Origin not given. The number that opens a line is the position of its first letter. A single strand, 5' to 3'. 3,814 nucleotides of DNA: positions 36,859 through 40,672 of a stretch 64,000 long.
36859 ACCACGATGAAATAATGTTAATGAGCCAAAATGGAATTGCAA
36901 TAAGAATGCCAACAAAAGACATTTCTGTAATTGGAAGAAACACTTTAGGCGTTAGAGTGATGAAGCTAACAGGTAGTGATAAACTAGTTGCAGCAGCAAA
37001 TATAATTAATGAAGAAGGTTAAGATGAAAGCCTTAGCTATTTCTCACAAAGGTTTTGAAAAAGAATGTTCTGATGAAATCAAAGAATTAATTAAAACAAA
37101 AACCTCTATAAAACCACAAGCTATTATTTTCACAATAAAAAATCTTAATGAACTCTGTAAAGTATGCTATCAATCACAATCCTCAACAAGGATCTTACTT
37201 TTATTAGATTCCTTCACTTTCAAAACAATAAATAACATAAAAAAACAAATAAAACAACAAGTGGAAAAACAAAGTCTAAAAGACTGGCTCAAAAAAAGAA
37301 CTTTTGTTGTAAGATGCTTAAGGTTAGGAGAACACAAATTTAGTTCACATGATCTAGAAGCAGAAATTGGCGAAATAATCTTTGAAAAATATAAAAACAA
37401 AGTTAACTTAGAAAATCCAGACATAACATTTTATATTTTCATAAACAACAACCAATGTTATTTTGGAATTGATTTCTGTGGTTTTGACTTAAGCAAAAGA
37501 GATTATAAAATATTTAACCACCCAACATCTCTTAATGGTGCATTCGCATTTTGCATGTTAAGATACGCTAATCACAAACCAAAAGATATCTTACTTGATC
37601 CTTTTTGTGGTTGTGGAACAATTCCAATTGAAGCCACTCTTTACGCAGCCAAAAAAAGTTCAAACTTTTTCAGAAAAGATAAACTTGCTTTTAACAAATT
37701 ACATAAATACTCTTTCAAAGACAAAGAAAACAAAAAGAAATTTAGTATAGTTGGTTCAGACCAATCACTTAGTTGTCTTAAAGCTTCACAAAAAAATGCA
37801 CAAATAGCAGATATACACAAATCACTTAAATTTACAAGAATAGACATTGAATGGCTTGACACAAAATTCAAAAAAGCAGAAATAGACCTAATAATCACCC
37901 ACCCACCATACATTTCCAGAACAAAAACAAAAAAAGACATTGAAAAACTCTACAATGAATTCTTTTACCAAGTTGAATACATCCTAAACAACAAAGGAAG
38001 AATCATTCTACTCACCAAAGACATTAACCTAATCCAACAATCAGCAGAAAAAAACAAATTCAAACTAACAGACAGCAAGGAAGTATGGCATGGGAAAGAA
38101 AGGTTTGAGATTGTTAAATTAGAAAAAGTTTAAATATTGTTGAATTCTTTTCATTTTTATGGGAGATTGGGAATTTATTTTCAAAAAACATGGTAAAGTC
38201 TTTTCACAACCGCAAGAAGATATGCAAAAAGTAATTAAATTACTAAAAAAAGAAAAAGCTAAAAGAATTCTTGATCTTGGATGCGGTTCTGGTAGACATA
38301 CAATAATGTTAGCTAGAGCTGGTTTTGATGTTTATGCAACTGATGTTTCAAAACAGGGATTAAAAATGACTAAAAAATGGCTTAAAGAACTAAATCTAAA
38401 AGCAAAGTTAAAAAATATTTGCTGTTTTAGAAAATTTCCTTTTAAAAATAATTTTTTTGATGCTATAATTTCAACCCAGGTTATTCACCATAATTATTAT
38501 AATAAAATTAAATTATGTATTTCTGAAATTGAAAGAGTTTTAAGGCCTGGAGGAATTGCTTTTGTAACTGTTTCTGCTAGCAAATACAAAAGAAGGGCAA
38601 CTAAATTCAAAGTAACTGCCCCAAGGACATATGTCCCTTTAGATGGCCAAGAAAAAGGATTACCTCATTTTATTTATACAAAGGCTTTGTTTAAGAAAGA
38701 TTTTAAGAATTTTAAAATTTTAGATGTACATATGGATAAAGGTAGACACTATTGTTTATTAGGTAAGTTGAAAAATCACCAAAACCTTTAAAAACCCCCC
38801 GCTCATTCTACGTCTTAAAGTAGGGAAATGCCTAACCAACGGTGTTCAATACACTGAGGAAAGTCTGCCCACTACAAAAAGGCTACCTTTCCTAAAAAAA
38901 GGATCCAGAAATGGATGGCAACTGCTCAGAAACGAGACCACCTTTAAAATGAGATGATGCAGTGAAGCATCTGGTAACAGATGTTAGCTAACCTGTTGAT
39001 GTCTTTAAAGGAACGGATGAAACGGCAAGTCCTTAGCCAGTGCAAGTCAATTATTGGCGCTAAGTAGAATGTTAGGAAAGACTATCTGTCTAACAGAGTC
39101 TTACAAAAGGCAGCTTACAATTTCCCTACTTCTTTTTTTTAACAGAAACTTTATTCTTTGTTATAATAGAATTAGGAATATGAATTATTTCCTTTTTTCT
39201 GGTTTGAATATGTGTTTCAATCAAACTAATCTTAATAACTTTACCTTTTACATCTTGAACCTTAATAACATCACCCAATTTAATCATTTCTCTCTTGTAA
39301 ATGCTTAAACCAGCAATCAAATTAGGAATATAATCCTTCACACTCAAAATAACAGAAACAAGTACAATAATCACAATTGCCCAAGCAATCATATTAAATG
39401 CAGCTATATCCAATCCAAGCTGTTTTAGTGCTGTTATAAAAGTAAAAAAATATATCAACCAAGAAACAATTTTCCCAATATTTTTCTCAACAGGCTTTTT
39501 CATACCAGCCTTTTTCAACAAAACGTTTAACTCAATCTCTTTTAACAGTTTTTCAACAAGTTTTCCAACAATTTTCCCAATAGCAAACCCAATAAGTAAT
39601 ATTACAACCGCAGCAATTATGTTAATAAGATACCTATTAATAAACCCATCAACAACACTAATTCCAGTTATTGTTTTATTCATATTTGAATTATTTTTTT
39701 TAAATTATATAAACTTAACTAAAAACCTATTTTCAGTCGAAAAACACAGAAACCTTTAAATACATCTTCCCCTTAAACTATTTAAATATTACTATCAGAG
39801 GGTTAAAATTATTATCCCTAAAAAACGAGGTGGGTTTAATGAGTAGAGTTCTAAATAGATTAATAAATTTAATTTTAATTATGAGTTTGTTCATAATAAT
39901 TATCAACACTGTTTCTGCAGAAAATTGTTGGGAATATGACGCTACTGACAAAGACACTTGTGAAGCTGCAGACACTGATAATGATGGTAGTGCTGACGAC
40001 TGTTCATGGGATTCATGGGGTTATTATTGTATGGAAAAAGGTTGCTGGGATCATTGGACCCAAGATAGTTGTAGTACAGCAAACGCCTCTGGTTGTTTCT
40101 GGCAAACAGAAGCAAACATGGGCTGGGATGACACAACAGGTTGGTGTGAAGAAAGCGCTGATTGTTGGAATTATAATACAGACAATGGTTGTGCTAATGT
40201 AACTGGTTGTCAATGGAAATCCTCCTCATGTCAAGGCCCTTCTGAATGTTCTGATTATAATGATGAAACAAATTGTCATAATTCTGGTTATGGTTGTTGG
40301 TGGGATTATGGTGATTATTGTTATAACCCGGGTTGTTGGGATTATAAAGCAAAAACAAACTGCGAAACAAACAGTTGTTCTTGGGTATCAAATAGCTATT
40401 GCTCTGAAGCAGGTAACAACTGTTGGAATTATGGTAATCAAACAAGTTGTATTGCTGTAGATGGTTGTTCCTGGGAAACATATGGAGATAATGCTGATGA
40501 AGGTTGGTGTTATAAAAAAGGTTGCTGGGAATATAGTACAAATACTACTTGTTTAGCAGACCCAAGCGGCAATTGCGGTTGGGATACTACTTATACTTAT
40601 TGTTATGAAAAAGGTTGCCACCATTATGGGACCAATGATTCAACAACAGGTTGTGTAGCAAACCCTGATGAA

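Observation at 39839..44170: About 1,440-aa array of an unrecognised Cys/Trp-rich mini-repeat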

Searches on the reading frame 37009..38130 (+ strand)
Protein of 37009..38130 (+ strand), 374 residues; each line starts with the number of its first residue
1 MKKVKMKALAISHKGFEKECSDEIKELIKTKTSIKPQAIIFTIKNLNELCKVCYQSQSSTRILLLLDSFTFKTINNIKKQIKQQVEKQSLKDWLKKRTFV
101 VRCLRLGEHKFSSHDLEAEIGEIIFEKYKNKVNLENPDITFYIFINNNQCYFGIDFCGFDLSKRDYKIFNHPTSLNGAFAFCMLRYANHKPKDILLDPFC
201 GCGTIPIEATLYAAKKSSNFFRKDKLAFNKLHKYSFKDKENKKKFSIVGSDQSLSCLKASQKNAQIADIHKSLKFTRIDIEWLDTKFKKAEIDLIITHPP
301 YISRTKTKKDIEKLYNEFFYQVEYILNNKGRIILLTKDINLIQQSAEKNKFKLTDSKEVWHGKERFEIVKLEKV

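Call 59: search_protein_families(library=pfam, proteins=[window:37009-38130:+], max_evalue=0.001)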
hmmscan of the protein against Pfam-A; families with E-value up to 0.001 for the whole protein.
window:37009-38130:+ (374 aa): 7 families
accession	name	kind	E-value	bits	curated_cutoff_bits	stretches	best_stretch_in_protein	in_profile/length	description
PF01170.24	UPF0020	-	3.1e-39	135.1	22.3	1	164-362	1-192/197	RMKL-like, methyltransferase domain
PF02926.22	THUMP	-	1.1e-14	55.1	20.6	1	79-155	5-84/84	THUMP domain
PF05175.20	MTS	-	3.2e-06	27.3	23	1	240-339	51-143/170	Methyltransferase small domain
PF01555.25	N6_N4_Mtase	-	9.3e-05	22.9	26.7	0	62-210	62-200/221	DNA methylase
PF09445.16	Methyltransf_15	-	0.0001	22.4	22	0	243-301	20-81/165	RNA cap guanine-N2 methyltransferase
PF03602.21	Cons_hypoth95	-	0.00014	22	24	0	191-265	41-113/182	Conserved hypothetical protein 95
PF13847.12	Methyltransf_31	-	0.00028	21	27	0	239-360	26-132/145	Methyltransferase domain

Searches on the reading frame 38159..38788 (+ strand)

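Call 59: search_protein_families(library=pfam, proteins=[window:38159-38788:+], max_evalue=0.001)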
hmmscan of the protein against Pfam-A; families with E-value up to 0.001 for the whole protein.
window:38159-38788:+ (210 aa): 15 families
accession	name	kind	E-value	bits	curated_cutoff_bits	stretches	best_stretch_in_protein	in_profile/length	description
PF08241.18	Methyltransf_11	-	1e-19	71.4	21.2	1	38-135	1-94/95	Methyltransferase domain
PF13649.12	Methyltransf_25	-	1.8e-19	70.7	27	1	37-132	1-97/97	Methyltransferase domain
PF13847.12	Methyltransf_31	-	6.9e-15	55.4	27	1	32-137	2-110/145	Methyltransferase domain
PF13489.12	Methyltransf_23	-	1.3e-12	48.1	27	1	22-156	9-138/164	Methyltransferase domain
PF03848.20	TehB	-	4.6e-12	46.2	20.4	1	24-138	21-134/193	Tellurite resistance protein TehB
PF08242.18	Methyltransf_12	-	3.2e-11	44.2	30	1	38-133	1-97/98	Methyltransferase domain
PF05175.20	MTS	-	9.2e-10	38.9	23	1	6-141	2-144/170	Methyltransferase small domain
PF01209.24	Ubie_methyltran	-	3.7e-09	36.7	20.1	1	23-144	37-158/233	ubiE/COQ5 methyltransferase family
PF02353.26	CMAS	-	5.5e-09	36.2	27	1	19-148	47-176/273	Mycolic acid cyclopropane synthetase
PF05148.21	Methyltransf_8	-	6.3e-06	26.6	27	1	14-144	52-164/219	Hypothetical methyltransferase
PF05958.17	tRNA_U5-meth_tr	-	1.5e-05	24.7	23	1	3-76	167-244/357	tRNA (Uracil-5-)-methyltransferase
PF09445.16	Methyltransf_15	-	1.6e-05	25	22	1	35-90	2-57/165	RNA cap guanine-N2 methyltransferase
PF03141.22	Methyltransf_29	-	2e-05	23.8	23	1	20-147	103-227/506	Putative S-adenosyl-L-methionine-dependent methyltransferase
PF05219.18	DREV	-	4.1e-05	23.3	26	1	10-163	66-214/265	DREV methyltransferase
PF01555.25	N6_N4_Mtase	-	0.00058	20.3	26.7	0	94-189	9-76/221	DNA methylase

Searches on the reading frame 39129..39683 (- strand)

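Call 59: search_protein_families(library=pfam, proteins=[window:39129-39683:-], max_evalue=0.001)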
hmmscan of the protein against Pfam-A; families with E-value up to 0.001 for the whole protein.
window:39129-39683:- (185 aa): 2 families
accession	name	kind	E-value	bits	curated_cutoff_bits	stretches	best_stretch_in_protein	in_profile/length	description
PF00924.24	MS_channel_2nd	-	2.6e-15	56.7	20.2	1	117-179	1-63/68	Mechanosensitive ion channel, beta-domain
PF05552.17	MS_channel_1st_1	-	2.1e-09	37.5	22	1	17-53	12-48/50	Mechanosensitive ion channel, conserved TM helix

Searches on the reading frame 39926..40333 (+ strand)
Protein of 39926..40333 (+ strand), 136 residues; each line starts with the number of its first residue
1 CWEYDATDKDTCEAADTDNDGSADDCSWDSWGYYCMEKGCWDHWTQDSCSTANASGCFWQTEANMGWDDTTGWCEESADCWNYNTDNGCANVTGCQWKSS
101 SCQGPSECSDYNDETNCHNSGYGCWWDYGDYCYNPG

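Call 55: search_protein_families(library=pfam, proteins=[window:39926-40333:+], max_evalue=10)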
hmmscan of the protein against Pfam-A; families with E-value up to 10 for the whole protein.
seq(136 aa): 0 families

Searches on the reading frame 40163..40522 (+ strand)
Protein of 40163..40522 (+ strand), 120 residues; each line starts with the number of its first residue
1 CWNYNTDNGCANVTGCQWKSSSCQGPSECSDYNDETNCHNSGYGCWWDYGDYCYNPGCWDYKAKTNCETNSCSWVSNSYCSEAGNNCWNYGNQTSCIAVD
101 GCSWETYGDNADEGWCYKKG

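Call 55: search_protein_families(library=pfam, proteins=[window:40163-40522:+], max_evalue=10)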
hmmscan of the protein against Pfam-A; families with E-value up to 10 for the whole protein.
seq(120 aa): 1 family
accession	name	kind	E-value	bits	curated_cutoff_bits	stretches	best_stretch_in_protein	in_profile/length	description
PF01508.21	Paramecium_SA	-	0.26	12.2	21.2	1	5-58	2-61/62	Paramecium surface antigen domain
